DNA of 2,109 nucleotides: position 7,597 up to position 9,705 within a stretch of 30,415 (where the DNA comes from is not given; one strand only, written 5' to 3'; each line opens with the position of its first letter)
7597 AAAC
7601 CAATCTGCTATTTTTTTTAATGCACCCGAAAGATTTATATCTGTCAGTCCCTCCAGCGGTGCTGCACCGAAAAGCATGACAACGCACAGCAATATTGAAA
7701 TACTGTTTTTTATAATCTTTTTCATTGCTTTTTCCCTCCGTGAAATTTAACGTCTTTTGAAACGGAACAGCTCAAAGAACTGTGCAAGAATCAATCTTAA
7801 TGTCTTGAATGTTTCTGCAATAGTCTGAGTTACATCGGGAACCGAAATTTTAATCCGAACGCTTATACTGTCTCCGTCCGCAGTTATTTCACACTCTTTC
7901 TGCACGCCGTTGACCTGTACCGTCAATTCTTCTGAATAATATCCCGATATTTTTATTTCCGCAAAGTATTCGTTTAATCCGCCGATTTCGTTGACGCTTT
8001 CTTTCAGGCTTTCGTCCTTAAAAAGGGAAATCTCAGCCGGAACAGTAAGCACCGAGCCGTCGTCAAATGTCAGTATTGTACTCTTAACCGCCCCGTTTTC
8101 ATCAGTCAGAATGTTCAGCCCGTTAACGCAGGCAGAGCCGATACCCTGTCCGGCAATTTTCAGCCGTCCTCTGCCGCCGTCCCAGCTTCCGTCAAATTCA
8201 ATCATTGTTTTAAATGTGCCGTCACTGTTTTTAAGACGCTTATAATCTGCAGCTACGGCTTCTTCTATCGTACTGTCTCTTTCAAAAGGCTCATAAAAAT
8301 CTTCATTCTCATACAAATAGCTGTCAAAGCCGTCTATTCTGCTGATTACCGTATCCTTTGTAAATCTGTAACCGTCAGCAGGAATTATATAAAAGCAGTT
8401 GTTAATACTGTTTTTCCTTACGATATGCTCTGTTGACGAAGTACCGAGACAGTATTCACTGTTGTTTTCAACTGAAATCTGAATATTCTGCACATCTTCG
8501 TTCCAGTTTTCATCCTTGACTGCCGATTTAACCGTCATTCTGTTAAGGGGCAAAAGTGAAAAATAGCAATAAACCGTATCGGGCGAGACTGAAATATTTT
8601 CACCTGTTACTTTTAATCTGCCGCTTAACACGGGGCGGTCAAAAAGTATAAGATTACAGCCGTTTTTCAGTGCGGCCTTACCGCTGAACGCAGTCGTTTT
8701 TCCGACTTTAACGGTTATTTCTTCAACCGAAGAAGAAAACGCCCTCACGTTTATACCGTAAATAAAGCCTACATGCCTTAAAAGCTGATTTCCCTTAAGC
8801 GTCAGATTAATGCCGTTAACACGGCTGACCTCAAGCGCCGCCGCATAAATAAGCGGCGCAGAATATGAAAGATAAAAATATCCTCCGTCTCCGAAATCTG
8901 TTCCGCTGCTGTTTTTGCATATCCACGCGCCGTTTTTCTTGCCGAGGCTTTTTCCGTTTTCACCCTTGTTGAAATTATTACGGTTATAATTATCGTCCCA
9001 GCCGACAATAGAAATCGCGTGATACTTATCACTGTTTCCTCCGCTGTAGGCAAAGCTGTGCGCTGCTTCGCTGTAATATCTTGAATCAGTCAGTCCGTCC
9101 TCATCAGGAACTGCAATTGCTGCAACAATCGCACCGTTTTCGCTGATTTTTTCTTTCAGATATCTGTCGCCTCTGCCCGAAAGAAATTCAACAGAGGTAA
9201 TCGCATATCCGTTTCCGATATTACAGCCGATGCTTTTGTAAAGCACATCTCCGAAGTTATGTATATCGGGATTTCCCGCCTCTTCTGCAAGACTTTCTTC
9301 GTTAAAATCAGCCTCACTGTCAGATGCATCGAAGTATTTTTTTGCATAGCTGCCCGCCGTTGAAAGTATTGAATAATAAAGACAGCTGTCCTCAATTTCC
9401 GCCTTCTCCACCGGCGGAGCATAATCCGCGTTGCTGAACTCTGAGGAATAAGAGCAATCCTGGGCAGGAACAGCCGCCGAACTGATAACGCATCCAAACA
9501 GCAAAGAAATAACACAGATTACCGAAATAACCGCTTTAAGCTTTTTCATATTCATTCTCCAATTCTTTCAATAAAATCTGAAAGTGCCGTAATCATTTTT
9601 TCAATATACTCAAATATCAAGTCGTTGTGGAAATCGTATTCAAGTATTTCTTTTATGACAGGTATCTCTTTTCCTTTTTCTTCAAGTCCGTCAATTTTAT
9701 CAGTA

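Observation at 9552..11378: One-component transmembrane sigma factor: ECF-like sigma2/sigma4 with an ~80-aa acidic inter-domain linker, a TM segment and a CAP/SCP-like C-terminal domain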

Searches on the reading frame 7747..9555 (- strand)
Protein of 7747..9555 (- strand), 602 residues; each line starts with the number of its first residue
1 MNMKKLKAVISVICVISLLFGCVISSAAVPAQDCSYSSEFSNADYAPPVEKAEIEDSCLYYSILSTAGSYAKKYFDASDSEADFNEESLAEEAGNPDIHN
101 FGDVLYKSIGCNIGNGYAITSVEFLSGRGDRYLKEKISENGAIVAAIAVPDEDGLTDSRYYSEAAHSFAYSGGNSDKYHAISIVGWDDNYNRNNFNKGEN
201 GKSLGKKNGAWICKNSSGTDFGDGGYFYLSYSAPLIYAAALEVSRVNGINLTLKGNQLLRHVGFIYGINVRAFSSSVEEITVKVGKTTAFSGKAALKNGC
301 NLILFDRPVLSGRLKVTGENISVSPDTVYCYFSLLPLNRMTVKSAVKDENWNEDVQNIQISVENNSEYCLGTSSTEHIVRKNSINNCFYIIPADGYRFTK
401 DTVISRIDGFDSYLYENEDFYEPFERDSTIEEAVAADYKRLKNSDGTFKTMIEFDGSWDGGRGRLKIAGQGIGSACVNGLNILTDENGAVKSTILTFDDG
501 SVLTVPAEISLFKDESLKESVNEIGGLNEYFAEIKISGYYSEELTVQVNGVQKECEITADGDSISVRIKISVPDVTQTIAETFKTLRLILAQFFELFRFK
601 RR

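Call 6: search_protein_families(library=pfam, proteins=[window:7747-9555:-], max_evalue=0.001)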
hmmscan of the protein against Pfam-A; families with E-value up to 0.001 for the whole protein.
window:7747-9555:- (602 aa): 1 family
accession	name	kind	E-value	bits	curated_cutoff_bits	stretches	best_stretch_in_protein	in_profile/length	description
PF00112.29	Peptidase_C1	-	6.5e-07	30.1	20.7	1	119-230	113-203/220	Papain family cysteine protease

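Call 74: find_homologous_proteins(query=window:7747-9555:-, max_evalue=0.00001)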
Query window:7747-9555:- (602 aa): 69 proteins with E <= 0.00001 among 8000 candidates.
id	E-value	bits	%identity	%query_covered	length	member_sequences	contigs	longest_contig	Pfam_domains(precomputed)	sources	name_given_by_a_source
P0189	0.0e+0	1345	100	100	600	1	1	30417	PF00112.30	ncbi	-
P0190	1.3e-285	967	70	100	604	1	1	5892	PF00112.30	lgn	-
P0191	5.5e-284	961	72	100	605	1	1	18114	PF00112.30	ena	-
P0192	4.6e-257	873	66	100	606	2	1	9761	-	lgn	-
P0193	6.3e-256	869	65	100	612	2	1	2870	PF00112.30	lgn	-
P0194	3.2e-255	866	64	100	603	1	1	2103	PF00112.30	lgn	-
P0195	5.4e-255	866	64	99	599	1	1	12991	PF00112.30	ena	-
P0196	2.2e-251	854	63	100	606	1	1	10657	PF00112.30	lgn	-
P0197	3.1e-237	807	61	99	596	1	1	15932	PF00112.30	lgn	-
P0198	3.9e-234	797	59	97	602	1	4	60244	PF00112.30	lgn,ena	-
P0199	3.5e-214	731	56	98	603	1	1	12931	-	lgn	-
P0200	1.3e-127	445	41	99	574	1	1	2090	PF00112.30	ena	-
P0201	4.5e-125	437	39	99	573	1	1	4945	PF00112.30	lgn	-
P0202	8.1e-74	267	33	98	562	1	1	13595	PF00112.30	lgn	-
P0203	3.3e-62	229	32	100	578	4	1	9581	PF00112.30,PF03051.22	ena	-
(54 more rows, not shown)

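Call 82: predict_structure(alignment_id=A5)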
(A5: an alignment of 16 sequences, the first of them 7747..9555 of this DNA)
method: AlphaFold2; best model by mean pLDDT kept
length: 602 residues; sequences in the alignment: 16
mean_pLDDT: 80.2   pTM: 0.80
mean pLDDT of the five models: 80.2, 80.2, 80.2, 77.2, 70.9
residues with pLDDT >= 90: 132; 70-90: 366; 50-70: 82; < 50: 22
segments of 3 or more residues with pLDDT < 50: 18-34, 599-602
pLDDT, mean of each block of 10 residues (from residue 1): 65 57 31 61 83 68 91 88 77 60 79 82 82 88 87 76 89 71 92 85 82 85 88 80 84 79 86 81 92 84 88 86 83 79 75 87 82 81 80 88 91 58 87 89 81 87 83 71 88 82 86 92 89 88 86 84 87 70 77 64 37
secondary structure, 60 per line:
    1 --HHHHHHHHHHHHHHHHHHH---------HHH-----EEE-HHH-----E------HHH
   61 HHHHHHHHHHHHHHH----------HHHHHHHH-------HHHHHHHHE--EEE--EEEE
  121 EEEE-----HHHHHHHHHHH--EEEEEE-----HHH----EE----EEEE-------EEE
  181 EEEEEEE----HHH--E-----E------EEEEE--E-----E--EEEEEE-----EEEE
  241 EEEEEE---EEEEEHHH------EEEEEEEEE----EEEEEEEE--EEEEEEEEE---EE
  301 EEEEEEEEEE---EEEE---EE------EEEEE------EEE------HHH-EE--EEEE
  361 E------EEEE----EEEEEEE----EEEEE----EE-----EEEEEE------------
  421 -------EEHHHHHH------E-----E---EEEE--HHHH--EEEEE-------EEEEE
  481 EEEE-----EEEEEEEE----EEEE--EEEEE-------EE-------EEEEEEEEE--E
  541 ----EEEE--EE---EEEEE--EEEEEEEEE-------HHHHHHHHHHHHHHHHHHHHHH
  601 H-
elements in order: H3-21 E39-41 H58-75 H86-93 H101-108 E112-114 E117-124 H130-140 E143-148 E167-170 E178-187 E210-214 E226-231 E237-246 E250-254 E264-272 E277-284 E287-295 E299-310 E314-317 E329-333 E340-342 E357-361 E368-371 E376-382 E387-391 E403-408 H430-435 E452-455 H458-461 E464-468 E476-484 E490-497 E502-505 E508-512 E529-537 E545-548 E556-560 E563-571 H579-601

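Call 84: fold_search(model_id=the predicted structure, library=pdb)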
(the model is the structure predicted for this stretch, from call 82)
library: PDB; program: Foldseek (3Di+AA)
matches with E <= 10: 1388; with E <= 0.001: 161
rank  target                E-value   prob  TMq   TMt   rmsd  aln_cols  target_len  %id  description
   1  4d59_A                2.7e-11  1.00  0.35  0.50  15.1       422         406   15  Clostridial Cysteine protease Cwp84 C116A after propeptide cleavage (released 2015-03-04)
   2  4ci7_B                8.7e-11  1.00  0.35  0.45  15.6       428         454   14  The crystal structure of the cysteine protease and lectin-like domains of Cwp84, a surface layer associated protein of (released 2014-05-14)
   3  4ci7_A                2.8e-10  1.00  0.35  0.45  15.7       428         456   14  The crystal structure of the cysteine protease and lectin-like domains of Cwp84, a surface layer associated protein of (released 2014-05-14)
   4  5vcn_A                3.4e-07  1.00  0.28  0.69   5.3       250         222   18  THE CRYSTAL STRUCTURE OF DER P 1 ALLERGEN COMPLEXED WITH FAB FRAGMENT OF MAB 5H8 (released 2017-04-26)
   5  3hha_A                3.8e-07  1.00  0.26  0.65   4.4       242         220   15  Crystal structure of cathepsin L in complex with AZ12878478 (released 2009-06-23)
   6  2xu4                  4.4e-07  1.00  0.26  0.65   4.7       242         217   15  CATHEPSIN L WITH A NITRILE INHIBITOR (released 2011-01-12)
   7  1fh0_A                4.7e-07  1.00  0.25  0.61   5.7       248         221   14  CRYSTAL STRUCTURE OF HUMAN CATHEPSIN V COMPLEXED WITH AN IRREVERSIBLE VINYL SULFONE INHIBITOR (released 2001-07-30)
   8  3qj3_B                5.5e-07  1.00  0.25  0.45   5.1       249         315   18  Structure of digestive procathepsin L2 proteinase from Tenebrio molitor larval midgut (released 2012-02-01)
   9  2o6x                  7.3e-07  1.00  0.25  0.47   7.6       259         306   17  Crystal Structure of ProCathepsin L1 from Fasciola hepatica (released 2007-12-18)
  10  2xu5                  7.7e-07  1.00  0.26  0.67   3.9       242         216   15  CATHEPSIN L WITH A NITRILE INHIBITOR (released 2011-01-12)
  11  4axm_F                8.2e-07  1.00  0.26  0.67   3.8       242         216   16  TRIAZINE CATHEPSIN INHIBITOR COMPLEX (released 2013-05-08)
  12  2xu3                  8.2e-07  1.00  0.26  0.66   4.4       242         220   16  CATHEPSIN L WITH A NITRILE INHIBITOR (released 2011-01-12)
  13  3iv2_A                9.6e-07  1.00  0.25  0.64   5.3       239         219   15  Crystal structure of mature apo-Cathepsin L C25A mutant (released 2010-03-23)
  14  8jcs_A                1.0e-06  1.00  0.25  0.65   4.7       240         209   16  Crystal structure of Procerain-B from Calotropis gigantea (released 2024-05-22)
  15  2yj2                  1.2e-06  1.00  0.26  0.63   4.4       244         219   15  CATHEPSIN L WITH A NITRILE INHIBITOR (released 2011-11-23)
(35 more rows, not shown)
